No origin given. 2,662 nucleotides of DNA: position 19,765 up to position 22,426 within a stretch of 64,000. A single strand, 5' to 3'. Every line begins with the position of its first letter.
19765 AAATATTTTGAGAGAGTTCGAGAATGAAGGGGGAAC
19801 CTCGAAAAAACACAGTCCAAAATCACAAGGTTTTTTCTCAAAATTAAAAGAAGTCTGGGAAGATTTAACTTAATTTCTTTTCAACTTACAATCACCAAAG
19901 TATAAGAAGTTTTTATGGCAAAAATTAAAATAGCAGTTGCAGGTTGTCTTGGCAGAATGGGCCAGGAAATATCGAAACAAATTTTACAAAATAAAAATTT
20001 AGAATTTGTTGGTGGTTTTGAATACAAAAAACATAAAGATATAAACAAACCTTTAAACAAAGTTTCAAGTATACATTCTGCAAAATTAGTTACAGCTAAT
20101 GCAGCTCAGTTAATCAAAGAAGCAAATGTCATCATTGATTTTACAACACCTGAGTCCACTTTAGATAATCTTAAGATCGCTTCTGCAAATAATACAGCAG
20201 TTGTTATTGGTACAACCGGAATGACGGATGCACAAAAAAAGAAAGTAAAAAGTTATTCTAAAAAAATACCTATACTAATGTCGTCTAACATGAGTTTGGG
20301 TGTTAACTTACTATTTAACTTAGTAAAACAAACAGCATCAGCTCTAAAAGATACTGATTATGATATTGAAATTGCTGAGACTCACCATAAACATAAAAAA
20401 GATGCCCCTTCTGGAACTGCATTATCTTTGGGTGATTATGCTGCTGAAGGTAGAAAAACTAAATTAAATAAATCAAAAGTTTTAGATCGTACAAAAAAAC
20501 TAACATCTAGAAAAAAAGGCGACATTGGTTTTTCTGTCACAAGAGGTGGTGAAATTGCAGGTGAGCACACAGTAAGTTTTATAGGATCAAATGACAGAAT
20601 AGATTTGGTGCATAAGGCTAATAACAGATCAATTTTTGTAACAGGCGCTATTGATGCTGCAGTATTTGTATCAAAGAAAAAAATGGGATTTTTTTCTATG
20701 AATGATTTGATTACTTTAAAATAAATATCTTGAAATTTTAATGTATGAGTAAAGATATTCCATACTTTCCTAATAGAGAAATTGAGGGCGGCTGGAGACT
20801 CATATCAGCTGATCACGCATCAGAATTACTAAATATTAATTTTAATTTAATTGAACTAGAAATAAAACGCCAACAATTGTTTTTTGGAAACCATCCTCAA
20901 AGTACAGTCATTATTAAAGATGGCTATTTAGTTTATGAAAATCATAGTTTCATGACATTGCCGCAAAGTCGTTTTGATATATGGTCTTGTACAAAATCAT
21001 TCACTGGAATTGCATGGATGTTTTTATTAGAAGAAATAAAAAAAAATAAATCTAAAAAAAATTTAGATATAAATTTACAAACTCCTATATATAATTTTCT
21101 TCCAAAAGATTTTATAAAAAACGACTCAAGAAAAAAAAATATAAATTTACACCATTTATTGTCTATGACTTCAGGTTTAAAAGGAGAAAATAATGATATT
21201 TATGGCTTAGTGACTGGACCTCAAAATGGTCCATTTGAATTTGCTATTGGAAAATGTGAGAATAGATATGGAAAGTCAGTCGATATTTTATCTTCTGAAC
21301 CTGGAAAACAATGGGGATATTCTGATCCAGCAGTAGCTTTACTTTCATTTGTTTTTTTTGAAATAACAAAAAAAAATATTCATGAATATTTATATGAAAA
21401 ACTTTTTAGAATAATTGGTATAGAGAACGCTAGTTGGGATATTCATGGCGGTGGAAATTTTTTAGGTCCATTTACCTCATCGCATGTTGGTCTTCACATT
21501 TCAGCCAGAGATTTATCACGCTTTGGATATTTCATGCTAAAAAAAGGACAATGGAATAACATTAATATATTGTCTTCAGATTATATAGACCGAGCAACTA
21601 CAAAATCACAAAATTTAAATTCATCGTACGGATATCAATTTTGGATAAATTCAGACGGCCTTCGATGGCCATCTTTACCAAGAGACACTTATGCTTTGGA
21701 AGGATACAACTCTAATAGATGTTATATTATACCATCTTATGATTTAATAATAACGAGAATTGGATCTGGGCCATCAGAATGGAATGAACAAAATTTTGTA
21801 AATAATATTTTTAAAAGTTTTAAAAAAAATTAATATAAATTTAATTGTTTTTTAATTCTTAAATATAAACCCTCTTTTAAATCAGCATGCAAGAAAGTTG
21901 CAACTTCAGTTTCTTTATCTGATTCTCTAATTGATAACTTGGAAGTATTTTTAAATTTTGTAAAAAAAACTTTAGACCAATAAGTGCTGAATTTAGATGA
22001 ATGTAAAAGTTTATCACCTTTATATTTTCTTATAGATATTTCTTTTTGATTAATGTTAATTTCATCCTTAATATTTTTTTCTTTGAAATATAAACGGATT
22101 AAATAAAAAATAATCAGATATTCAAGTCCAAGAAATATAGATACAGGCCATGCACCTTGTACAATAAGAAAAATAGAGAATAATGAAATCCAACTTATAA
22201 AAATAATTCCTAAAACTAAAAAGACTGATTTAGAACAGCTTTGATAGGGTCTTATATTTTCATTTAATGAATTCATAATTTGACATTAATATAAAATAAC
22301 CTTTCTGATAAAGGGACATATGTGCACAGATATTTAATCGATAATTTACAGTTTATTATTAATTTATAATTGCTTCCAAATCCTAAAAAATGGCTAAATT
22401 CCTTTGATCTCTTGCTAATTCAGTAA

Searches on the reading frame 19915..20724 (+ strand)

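Call 72: search_protein_families(library=pfam, proteins=[window:19915-20724:+], max_evalue=0.0001)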
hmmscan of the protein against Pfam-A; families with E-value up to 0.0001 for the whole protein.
window:19915-20724:+ (269 aa): 2 families
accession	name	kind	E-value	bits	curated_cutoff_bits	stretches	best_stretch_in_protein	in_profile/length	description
PF05173.19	DapB_C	-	5.3e-40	136.7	27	1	129-266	1-121/121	Dihydrodipicolinate reductase, C-terminus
PF01113.26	DapB_N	-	9.2e-34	116.6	25.6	1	4-126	1-124/124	Dihydrodipicolinate reductase, N-terminus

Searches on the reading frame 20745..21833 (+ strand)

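Call 72: search_protein_families(library=pfam, proteins=[window:20745-21833:+], max_evalue=0.0001)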
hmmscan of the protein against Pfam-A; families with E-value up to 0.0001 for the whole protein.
window:20745-21833:+ (362 aa): 1 family
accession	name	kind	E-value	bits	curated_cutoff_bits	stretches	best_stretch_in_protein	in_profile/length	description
PF00144.29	Beta-lactamase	-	1.9e-20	73.7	27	1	57-337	22-305/329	Beta-lactamase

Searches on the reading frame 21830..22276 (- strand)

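Call 72: search_protein_families(library=pfam, proteins=[window:21830-22276:-], max_evalue=0.0001)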
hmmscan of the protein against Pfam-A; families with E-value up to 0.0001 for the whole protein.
window:21830-22276:- (148 aa): 1 family
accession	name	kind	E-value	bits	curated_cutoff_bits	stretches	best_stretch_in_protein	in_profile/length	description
PF10003.15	DUF2244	-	1.6e-23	83.4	27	1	8-145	1-138/138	Integral membrane protein (DUF2244)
